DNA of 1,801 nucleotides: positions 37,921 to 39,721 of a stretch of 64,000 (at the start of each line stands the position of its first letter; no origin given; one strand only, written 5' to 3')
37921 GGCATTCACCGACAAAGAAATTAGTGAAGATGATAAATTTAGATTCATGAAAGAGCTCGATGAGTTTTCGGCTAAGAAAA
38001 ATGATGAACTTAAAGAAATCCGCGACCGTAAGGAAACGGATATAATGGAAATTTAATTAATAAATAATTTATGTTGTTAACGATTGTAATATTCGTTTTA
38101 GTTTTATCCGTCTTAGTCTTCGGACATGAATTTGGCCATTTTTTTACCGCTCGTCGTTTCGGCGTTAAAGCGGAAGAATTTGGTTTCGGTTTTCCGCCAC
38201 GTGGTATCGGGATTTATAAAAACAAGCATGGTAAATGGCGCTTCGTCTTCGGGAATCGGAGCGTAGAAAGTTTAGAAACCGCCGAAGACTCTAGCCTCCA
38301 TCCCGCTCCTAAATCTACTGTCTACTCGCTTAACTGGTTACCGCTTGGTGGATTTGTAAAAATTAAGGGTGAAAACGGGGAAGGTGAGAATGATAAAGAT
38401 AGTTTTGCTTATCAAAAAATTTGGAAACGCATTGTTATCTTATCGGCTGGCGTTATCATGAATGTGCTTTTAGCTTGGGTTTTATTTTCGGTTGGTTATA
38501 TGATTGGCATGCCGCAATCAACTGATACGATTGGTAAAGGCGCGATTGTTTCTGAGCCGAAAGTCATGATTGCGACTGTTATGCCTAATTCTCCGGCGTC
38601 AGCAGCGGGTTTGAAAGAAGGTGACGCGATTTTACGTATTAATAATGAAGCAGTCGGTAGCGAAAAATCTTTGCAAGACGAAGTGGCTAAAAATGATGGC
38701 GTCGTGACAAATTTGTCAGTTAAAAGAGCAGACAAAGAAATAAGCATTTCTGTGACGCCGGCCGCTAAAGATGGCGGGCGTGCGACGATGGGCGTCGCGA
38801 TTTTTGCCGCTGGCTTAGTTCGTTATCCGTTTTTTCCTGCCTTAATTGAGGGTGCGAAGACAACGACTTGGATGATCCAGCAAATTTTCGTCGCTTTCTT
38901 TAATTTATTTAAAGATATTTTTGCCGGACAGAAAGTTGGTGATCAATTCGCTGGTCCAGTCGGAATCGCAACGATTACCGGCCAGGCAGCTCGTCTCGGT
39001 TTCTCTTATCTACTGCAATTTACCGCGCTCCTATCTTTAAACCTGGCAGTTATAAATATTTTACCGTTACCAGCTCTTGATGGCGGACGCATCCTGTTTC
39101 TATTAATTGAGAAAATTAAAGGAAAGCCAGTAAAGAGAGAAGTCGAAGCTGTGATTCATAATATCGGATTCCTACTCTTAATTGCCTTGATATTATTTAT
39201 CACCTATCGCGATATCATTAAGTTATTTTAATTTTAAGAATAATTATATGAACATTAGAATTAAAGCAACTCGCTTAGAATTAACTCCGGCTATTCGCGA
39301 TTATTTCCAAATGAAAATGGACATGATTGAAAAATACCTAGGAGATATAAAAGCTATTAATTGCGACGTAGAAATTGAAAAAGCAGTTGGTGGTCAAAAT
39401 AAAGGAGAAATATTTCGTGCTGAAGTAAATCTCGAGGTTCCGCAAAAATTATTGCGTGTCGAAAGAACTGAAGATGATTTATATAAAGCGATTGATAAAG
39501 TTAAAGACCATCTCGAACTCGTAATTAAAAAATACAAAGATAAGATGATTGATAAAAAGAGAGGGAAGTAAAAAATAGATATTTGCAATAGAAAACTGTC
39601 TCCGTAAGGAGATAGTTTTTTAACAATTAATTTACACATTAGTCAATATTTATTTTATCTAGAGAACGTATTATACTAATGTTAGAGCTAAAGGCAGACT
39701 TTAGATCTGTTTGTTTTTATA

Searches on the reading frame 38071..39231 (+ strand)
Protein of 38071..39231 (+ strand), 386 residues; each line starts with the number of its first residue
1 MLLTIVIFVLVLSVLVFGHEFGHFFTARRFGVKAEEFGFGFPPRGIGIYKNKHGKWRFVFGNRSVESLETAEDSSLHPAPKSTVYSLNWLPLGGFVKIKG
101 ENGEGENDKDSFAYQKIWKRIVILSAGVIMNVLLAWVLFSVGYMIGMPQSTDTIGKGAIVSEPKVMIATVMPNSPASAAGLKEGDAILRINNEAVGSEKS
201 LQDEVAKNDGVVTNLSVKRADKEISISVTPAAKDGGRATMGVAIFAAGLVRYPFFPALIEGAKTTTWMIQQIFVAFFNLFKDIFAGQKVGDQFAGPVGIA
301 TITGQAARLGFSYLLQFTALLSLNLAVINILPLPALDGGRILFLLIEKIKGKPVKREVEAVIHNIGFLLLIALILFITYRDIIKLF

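Call 100: search_protein_families(library=pfam, proteins=[window:38071-39231:+], max_evalue=0.00001)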
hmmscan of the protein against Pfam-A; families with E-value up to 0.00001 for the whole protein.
window:38071-39231:+ (386 aa): 4 families
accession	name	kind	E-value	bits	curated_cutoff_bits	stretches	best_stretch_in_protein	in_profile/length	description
PF02163.28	Peptidase_M50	-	7e-52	176.4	27.2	2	81-373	45-221/221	Peptidase family M50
PF13180.12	PDZ_2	-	3.3e-10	40.6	27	1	154-228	3-78/80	PDZ domain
PF17820.7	PDZ_6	-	1.5e-09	37.8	27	1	167-219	2-54/54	PDZ domain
PF00595.29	PDZ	-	2.7e-07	31.3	23.2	1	162-195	24-57/81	PDZ domain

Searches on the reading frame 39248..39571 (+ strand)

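Call 100: search_protein_families(library=pfam, proteins=[window:39248-39571:+], max_evalue=0.00001)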
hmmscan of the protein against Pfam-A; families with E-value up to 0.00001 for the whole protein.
window:39248-39571:+ (107 aa): 1 family
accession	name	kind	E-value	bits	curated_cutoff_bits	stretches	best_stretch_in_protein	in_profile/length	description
PF02482.25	Ribosomal_S30AE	-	7.5e-19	68.7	23.7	1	3-100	1-87/88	Sigma 54 modulation protein / S30EA ribosomal protein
